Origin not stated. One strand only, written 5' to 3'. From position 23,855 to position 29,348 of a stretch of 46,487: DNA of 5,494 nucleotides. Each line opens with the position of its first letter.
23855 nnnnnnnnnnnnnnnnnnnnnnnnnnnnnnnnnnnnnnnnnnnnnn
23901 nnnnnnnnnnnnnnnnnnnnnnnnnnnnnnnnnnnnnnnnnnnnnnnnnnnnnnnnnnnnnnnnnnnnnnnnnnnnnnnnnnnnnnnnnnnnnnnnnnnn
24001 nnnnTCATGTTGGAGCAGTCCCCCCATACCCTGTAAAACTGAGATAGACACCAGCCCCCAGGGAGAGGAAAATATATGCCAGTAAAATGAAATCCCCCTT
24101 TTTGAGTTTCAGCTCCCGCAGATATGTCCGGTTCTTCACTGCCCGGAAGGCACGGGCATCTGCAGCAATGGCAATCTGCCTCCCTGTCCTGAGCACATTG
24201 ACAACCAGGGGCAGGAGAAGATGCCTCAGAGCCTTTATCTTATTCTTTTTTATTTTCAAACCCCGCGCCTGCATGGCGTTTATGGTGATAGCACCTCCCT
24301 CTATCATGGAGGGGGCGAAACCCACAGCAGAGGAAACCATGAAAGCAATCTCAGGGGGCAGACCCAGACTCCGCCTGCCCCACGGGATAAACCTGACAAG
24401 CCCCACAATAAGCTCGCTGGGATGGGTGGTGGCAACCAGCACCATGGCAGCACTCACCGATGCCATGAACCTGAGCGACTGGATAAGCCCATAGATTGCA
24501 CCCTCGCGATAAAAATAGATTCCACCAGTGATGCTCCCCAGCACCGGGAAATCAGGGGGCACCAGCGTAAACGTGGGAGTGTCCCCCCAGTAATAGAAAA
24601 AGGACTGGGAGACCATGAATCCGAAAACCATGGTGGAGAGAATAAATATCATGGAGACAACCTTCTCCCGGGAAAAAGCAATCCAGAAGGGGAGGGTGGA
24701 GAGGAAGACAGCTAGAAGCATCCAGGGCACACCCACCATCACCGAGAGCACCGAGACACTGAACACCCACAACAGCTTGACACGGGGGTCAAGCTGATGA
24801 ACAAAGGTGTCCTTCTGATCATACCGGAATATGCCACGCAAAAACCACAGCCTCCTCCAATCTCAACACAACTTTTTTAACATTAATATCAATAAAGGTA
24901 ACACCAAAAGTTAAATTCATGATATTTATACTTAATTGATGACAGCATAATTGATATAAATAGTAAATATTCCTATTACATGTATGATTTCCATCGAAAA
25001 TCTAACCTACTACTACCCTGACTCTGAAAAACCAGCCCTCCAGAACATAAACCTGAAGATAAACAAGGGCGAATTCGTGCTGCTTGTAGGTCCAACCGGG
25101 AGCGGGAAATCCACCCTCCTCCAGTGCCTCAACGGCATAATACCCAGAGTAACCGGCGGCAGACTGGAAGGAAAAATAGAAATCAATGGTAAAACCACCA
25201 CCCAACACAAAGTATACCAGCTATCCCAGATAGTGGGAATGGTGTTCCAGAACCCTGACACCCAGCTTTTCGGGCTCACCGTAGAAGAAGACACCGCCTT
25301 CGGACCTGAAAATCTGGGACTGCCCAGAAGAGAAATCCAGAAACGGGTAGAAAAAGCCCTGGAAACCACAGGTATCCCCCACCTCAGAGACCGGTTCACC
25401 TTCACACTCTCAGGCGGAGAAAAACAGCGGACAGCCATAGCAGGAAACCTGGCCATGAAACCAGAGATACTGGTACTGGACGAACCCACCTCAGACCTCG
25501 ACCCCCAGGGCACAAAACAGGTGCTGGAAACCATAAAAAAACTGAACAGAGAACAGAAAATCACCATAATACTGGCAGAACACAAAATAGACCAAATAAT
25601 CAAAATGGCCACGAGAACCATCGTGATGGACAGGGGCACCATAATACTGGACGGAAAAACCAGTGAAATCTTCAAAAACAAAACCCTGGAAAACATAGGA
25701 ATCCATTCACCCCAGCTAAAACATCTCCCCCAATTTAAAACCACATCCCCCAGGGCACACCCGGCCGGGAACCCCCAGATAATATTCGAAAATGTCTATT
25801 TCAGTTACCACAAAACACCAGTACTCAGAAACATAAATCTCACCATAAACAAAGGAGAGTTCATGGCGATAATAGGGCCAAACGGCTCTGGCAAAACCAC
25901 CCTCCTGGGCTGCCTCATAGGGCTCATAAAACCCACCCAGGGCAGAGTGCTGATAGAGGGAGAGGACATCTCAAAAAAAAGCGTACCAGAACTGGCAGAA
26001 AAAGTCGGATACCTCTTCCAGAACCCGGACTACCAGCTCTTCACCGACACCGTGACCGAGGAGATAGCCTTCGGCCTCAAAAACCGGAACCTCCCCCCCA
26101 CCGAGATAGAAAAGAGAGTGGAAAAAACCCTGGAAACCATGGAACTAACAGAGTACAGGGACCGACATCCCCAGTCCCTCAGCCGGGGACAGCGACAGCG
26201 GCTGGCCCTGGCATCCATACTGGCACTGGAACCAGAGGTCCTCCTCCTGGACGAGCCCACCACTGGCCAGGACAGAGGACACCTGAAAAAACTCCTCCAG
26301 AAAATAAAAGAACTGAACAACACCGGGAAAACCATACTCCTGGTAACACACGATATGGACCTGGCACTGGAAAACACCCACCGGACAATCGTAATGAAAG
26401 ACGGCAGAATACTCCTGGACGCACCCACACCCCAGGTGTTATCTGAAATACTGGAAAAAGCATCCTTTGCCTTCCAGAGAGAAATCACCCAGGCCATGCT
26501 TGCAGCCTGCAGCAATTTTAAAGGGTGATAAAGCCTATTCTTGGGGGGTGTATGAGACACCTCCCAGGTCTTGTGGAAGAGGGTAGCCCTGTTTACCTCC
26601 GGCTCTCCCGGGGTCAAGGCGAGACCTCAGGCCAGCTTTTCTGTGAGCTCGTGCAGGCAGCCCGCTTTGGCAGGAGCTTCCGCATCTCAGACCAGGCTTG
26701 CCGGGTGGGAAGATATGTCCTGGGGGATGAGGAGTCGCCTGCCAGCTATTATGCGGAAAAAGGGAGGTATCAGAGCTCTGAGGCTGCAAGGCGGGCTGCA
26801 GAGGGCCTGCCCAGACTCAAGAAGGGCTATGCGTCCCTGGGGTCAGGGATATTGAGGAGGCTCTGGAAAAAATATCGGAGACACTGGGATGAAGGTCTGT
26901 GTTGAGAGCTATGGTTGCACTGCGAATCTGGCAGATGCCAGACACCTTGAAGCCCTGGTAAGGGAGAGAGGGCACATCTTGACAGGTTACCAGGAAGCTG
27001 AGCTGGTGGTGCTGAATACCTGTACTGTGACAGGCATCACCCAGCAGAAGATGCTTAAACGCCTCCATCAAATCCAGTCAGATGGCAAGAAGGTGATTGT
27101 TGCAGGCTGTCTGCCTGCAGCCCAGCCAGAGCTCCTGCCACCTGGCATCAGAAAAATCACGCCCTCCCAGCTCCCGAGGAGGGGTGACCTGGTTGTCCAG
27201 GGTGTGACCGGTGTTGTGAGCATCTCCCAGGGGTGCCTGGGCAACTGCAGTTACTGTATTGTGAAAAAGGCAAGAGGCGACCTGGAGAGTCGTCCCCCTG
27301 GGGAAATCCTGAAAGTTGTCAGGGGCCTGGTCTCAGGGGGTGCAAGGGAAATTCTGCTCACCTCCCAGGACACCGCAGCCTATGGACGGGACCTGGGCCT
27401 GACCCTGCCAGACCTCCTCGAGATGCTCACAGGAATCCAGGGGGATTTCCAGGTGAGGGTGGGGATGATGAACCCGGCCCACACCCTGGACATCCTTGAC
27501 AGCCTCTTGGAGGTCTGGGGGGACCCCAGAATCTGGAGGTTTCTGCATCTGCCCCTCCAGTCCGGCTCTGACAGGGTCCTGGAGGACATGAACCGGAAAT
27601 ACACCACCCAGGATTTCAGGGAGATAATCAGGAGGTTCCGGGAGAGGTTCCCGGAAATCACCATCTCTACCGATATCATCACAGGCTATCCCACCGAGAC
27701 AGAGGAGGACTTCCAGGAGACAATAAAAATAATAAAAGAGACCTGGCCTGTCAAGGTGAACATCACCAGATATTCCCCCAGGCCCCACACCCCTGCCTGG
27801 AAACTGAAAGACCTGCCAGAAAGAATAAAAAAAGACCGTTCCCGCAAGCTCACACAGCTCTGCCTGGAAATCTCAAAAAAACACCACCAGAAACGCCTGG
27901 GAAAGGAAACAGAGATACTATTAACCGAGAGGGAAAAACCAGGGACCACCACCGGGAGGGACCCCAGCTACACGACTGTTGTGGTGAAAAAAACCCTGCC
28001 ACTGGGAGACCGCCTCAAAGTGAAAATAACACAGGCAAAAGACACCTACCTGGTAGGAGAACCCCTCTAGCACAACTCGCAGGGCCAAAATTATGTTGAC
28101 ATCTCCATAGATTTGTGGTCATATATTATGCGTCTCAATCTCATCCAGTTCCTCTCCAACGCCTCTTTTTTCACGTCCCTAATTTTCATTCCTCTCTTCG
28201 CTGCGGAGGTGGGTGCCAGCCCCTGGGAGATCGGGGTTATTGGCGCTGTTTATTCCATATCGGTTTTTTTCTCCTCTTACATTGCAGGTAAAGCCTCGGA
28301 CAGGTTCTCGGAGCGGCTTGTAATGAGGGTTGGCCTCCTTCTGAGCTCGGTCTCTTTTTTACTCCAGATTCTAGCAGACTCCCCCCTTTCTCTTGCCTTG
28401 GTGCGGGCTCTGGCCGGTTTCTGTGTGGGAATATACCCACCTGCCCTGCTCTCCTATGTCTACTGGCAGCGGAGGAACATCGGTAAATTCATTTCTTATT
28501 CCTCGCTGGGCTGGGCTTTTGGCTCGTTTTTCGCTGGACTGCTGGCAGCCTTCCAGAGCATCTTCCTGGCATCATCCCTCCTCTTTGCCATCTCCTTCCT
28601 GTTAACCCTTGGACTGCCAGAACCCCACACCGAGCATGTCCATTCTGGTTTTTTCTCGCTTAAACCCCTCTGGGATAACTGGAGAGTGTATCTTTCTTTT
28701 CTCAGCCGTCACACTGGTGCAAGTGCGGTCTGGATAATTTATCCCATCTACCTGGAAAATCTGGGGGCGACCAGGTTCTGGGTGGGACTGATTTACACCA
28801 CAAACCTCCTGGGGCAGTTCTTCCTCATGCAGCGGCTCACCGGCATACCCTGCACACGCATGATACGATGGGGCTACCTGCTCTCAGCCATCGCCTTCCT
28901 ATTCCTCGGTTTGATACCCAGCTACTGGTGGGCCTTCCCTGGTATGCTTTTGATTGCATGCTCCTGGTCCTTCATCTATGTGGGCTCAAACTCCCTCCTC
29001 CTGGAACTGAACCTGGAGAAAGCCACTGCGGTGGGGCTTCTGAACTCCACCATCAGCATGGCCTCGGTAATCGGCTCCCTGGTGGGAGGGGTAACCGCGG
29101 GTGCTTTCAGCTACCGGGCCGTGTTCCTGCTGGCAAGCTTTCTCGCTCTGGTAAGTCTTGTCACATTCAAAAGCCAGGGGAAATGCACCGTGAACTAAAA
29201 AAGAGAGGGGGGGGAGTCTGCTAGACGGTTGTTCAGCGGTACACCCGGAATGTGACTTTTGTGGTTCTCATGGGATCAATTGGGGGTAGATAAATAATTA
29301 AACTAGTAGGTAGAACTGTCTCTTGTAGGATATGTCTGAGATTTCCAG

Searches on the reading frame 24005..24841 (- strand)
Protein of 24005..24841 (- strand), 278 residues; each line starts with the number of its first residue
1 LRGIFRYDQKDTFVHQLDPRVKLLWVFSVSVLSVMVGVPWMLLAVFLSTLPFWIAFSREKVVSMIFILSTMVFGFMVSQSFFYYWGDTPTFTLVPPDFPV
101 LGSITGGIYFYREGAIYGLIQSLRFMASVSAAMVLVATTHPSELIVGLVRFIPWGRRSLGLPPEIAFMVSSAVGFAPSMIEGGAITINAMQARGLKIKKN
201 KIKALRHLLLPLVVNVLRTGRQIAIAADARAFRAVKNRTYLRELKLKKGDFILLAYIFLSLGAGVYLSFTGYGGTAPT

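Call 68: search_protein_families(library=pfam, proteins=[window:24005-24841:-], max_evalue=0.00001)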
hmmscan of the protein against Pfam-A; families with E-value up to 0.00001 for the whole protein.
window:24005-24841:- (278 aa): 1 family
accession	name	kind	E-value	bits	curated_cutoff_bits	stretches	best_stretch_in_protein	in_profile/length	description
PF02361.21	CbiQ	-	2.4e-24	86.6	25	1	12-240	3-215/216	Cobalt transport protein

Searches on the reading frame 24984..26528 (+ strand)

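Call 69: search_protein_families(library=pfam, proteins=[window:24984-26528:+], max_evalue=0.00001)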
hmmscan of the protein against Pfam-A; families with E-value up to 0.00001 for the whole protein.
window:24984-26528:+ (514 aa): 16 families
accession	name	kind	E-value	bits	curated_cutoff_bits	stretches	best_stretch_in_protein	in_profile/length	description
PF00005.33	ABC_tran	-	1.1e-73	246.7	25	2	281-427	1-137/137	ABC transporter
PF13304.12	AAA_21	-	1.4e-21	78.3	27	1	375-458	214-300/304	AAA domain, putative AbiEii toxin, Type IV TA system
PF02463.25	SMC_N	-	1.2e-20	74.3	40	1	291-460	24-201/220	RecF/RecN/SMC N terminal domain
PF13555.12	AAA_29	-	8.7e-11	41.8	27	0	24-47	17-40/61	P-loop containing region of AAA domain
PF13191.12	AAA_16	-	5.1e-09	37.3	32.6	0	27-68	20-63/167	AAA ATPase domain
PF25199.1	nSTAND_NTPase5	-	5.8e-09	36.4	34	0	27-46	39-58/145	Novel STAND NTPase 5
PF01078.27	Mg_chelatase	-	7.5e-09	35.7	20.3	0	30-60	23-53/207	Magnesium chelatase, subunit ChlI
PF13476.12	AAA_23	-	1.3e-08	36.2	27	0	2-52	2-42/201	AAA domain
PF13401.12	AAA_22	-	1.9e-08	35.1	27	0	30-198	6-121/130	AAA domain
PF13481.12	AAA_25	-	2.4e-08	34.3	27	0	21-47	25-51/195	AAA domain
PF13175.12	AAA_15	-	3.1e-08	34.1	32.1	0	286-446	19-188/374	AAA ATPase domain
PF03193.22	RsgA_GTPase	-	1.2e-07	32.2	30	0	15-91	93-166/174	RsgA GTPase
PF00437.27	T2SSE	-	1.5e-07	30.9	24.9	0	18-77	130-192/370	Type II/IV secretion system protein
PF20703.3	nSTAND1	-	3.7e-07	30.5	27.1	0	22-82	26-86/379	Novel STAND NTPase 1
PF20720.3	nSTAND3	-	7.8e-07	29.3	27.2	0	16-49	4-37/155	Novel STAND NTPase 3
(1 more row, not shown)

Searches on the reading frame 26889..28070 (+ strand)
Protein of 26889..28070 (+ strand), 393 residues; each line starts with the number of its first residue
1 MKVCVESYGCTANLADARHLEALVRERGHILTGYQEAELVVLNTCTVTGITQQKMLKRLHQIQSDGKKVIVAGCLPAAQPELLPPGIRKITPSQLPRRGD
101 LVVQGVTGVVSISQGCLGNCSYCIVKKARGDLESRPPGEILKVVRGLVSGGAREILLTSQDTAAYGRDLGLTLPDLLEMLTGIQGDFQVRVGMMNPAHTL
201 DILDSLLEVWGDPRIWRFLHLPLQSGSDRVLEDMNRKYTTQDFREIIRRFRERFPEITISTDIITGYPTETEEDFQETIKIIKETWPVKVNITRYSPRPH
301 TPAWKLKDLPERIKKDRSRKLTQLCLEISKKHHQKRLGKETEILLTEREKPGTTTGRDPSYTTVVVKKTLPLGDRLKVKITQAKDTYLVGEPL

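Call 69: search_protein_families(library=pfam, proteins=[window:26889-28070:+], max_evalue=0.00001)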
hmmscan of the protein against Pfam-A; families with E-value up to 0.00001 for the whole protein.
window:26889-28070:+ (393 aa): 3 families
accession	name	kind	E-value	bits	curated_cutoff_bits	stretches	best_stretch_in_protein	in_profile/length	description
PF04055.27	Radical_SAM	-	1.8e-25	90.5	29.5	1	110-280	1-164/166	Radical SAM superfamily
PF00919.26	UPF0004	-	3e-17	62.9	27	1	2-82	1-85/98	Uncharacterized protein family UPF0004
PF01938.26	TRAM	-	1.3e-11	44.6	21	1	335-392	2-60/61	TRAM domain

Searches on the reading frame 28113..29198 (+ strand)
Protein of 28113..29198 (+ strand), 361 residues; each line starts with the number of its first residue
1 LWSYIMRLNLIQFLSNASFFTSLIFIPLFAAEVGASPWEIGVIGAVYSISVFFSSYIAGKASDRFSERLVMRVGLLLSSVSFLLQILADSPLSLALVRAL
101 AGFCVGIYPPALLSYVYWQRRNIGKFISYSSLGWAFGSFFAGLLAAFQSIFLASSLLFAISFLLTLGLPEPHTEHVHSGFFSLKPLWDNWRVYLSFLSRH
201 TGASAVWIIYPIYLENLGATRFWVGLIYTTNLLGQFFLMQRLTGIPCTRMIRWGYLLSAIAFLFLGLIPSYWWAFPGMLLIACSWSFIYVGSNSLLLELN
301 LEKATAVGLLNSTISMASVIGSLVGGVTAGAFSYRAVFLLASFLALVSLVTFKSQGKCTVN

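Call 69: search_protein_families(library=pfam, proteins=[window:28113-29198:+], max_evalue=0.00001)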
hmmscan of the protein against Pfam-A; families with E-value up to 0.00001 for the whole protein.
window:28113-29198:+ (361 aa): 3 families
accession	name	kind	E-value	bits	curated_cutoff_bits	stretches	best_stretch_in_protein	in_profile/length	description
PF07690.21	MFS_1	-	2e-28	99.8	33.4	2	10-298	3-321/347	Major Facilitator Superfamily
PF12832.13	MFS_1_like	-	2.1e-10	40.7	25.2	1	7-339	3-372/373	MFS_1 like family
PF00083.30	Sugar_tr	-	8.1e-07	28.7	22.3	1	39-163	47-175/452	Sugar (and other) transporter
